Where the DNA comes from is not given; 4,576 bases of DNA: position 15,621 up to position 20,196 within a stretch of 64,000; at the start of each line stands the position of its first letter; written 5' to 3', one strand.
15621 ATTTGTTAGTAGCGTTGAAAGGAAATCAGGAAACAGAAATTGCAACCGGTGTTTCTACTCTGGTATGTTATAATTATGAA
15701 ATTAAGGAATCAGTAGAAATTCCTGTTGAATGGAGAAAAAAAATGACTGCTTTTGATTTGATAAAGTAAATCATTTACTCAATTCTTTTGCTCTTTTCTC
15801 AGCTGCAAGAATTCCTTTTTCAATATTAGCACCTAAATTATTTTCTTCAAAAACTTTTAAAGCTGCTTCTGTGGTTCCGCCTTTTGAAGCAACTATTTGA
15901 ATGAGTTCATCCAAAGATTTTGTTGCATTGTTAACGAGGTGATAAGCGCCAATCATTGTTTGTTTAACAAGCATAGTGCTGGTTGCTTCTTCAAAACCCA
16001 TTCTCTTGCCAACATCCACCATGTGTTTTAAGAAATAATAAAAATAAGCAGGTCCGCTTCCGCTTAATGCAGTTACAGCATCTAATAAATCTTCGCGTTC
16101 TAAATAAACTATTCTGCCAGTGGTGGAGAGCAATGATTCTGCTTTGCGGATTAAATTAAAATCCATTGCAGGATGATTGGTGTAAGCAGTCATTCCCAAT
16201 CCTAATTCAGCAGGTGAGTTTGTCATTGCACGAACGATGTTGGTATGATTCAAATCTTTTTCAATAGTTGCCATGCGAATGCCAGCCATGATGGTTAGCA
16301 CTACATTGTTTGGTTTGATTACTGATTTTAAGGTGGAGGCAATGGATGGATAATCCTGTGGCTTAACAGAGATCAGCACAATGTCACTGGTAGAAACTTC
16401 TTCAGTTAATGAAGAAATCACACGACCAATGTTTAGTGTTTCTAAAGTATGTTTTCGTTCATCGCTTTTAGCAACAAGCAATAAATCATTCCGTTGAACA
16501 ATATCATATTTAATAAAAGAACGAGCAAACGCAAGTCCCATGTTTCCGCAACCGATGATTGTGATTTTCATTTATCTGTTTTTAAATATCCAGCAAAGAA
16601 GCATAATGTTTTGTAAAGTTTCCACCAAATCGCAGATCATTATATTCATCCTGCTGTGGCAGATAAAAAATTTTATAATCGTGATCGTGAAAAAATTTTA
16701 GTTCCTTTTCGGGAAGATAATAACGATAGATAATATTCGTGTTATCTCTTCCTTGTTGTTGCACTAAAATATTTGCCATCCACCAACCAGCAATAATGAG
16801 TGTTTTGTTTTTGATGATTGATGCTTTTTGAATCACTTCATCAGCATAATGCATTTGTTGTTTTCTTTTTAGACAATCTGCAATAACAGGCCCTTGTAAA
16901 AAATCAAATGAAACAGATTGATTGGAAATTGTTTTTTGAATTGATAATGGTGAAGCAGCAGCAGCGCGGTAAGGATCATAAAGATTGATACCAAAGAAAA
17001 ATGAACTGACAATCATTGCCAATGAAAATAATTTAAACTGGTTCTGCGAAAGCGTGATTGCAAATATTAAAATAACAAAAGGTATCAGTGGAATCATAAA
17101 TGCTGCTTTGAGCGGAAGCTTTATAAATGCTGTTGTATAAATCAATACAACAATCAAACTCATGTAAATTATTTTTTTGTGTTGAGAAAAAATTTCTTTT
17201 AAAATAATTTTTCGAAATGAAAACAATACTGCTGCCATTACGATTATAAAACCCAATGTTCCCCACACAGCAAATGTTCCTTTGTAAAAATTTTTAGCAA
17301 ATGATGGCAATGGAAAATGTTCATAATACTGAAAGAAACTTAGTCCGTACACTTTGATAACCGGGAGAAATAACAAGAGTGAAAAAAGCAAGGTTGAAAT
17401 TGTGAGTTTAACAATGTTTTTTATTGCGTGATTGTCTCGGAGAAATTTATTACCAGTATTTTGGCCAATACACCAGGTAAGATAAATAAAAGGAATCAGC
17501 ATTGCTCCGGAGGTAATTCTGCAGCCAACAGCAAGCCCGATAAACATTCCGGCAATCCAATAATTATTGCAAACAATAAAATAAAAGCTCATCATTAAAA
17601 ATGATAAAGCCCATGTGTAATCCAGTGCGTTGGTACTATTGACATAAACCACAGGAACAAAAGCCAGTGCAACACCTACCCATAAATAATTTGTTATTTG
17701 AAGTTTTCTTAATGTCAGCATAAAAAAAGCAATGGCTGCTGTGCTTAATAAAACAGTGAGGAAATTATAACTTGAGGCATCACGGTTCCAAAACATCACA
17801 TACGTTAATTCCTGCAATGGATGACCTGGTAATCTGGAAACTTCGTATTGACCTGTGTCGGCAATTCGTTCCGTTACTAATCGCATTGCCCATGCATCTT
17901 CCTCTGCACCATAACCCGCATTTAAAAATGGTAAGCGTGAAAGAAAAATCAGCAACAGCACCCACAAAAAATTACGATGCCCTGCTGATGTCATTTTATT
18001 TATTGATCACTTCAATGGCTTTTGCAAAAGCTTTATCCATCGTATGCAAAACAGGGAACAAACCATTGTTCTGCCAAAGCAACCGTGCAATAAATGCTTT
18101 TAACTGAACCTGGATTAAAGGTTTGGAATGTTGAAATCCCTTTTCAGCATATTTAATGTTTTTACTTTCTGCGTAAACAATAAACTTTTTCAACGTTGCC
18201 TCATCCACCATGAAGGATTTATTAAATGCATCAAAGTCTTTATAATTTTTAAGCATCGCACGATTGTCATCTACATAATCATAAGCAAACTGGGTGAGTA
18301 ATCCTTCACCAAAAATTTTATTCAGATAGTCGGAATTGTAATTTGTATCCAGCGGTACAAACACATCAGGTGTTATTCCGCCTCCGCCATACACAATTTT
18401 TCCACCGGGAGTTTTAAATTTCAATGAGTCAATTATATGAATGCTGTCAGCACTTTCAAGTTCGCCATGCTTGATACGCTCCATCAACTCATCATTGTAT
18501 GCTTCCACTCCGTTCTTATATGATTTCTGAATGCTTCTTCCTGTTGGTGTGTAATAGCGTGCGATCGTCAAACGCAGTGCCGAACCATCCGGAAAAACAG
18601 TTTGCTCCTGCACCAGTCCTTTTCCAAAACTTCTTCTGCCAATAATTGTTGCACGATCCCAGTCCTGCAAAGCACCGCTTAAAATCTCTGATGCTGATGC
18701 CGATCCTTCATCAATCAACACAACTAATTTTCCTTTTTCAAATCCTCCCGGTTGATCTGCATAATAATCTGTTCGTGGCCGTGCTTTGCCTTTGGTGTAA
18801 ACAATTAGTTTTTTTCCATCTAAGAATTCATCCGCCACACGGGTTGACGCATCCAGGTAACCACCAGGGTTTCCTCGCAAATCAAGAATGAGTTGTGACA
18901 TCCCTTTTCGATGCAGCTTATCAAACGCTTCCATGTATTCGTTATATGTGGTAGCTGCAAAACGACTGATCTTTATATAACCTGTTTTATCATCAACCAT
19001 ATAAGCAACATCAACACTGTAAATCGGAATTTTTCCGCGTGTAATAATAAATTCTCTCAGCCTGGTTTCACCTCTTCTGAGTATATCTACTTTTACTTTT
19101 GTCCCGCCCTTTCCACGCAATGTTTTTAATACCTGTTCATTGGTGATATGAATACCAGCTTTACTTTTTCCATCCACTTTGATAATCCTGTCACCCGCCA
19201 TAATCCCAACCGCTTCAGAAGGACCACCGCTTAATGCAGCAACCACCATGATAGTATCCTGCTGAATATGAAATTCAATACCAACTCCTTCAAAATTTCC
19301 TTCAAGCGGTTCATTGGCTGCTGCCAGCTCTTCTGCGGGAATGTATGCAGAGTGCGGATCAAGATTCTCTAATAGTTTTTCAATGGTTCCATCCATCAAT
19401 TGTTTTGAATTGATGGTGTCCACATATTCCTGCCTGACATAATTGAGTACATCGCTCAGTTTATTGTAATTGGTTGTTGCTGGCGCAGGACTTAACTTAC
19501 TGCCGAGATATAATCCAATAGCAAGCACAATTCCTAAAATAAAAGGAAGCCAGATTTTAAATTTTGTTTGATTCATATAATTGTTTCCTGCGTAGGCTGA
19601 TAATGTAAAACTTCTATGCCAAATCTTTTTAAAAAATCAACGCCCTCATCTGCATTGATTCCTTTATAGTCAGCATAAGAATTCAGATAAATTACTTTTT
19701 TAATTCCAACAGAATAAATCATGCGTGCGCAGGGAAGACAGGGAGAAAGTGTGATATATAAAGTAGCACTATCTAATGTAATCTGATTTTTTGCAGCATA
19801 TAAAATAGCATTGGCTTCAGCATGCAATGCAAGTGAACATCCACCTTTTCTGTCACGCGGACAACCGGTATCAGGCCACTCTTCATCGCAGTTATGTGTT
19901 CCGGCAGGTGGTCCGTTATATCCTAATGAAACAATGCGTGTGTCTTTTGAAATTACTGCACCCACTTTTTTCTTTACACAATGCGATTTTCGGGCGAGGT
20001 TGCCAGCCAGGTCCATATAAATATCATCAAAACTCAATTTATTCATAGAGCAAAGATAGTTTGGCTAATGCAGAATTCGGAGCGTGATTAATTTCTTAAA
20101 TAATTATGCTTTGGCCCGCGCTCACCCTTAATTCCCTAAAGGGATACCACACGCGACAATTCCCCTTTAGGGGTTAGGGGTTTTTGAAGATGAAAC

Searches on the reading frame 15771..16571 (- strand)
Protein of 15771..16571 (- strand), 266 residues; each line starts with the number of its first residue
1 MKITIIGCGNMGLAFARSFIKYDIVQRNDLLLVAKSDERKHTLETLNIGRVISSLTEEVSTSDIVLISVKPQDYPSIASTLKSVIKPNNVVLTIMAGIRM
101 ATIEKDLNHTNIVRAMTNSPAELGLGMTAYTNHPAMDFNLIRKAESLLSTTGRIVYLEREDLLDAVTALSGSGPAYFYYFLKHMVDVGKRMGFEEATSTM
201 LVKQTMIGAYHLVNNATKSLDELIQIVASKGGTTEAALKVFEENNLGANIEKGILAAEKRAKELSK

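Call 94: search_protein_families(library=pfam, proteins=[window:15771-16571:-], max_evalue=0.00001)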
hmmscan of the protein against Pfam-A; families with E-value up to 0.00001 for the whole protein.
window:15771-16571:- (266 aa): 3 families
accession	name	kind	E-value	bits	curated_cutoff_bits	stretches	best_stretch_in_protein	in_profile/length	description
PF14748.11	P5CR_dimer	-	6.1e-33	113.7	25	1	160-264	1-105/105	Pyrroline-5-carboxylate reductase dimerisation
PF03807.23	F420_oxidored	-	1.1e-12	48.8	21.6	1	2-97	1-94/94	NADP oxidoreductase coenzyme F420-dependent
PF02558.23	ApbA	-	2.4e-07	30.9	22.2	1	3-122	1-128/150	Ketopantoate reductase PanE/ApbA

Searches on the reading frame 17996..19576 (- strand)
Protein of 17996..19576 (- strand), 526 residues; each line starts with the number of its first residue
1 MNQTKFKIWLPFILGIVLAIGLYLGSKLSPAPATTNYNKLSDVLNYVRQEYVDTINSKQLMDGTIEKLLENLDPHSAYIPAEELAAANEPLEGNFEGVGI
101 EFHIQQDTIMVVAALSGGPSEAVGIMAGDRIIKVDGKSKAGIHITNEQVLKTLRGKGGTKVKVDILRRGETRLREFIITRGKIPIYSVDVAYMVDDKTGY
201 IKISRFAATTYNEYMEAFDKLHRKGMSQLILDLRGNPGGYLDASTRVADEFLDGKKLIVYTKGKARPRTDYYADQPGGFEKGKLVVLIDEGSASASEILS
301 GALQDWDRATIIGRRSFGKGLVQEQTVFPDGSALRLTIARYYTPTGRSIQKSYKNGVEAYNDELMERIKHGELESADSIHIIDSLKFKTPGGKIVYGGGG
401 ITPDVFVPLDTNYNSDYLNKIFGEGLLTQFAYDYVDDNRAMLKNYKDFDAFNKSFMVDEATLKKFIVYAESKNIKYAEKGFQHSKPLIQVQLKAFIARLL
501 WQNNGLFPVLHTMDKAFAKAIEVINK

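Call 94: search_protein_families(library=pfam, proteins=[window:17996-19576:-], max_evalue=0.00001)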
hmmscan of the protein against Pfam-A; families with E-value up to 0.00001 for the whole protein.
window:17996-19576:- (526 aa): 4 families
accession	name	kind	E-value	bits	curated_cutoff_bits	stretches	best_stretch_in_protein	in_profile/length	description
PF03572.23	Peptidase_S41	-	1.1e-52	178.4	24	1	197-356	1-158/165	Peptidase family S41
PF13180.12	PDZ_2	-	8.1e-07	29.7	27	1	98-172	3-74/80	PDZ domain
PF00595.29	PDZ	-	3.2e-06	27.9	23.2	1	96-165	10-80/81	PDZ domain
PF22694.1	CtpB_N-like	-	3.9e-06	27.7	27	1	35-82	36-84/85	Activating protease CtpB N-terminal domain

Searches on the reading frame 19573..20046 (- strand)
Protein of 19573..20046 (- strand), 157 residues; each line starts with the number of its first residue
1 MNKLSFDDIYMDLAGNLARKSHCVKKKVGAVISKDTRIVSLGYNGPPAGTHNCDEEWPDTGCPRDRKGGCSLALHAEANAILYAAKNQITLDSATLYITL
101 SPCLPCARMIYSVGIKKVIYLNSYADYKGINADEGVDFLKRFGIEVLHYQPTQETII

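Call 94: search_protein_families(library=pfam, proteins=[window:19573-20046:-], max_evalue=0.00001)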
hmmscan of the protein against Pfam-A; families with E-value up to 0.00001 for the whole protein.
window:19573-20046:- (157 aa): 2 families
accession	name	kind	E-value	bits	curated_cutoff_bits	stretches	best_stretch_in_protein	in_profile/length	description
PF00383.29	dCMP_cyt_deam_1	-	9.3e-22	77.3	25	1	7-121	4-101/102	Cytidine and deoxycytidylate deaminase zinc-binding region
PF14437.12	MafB19-deam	-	2.5e-17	63.5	27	1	8-126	5-105/142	MafB19-like deaminase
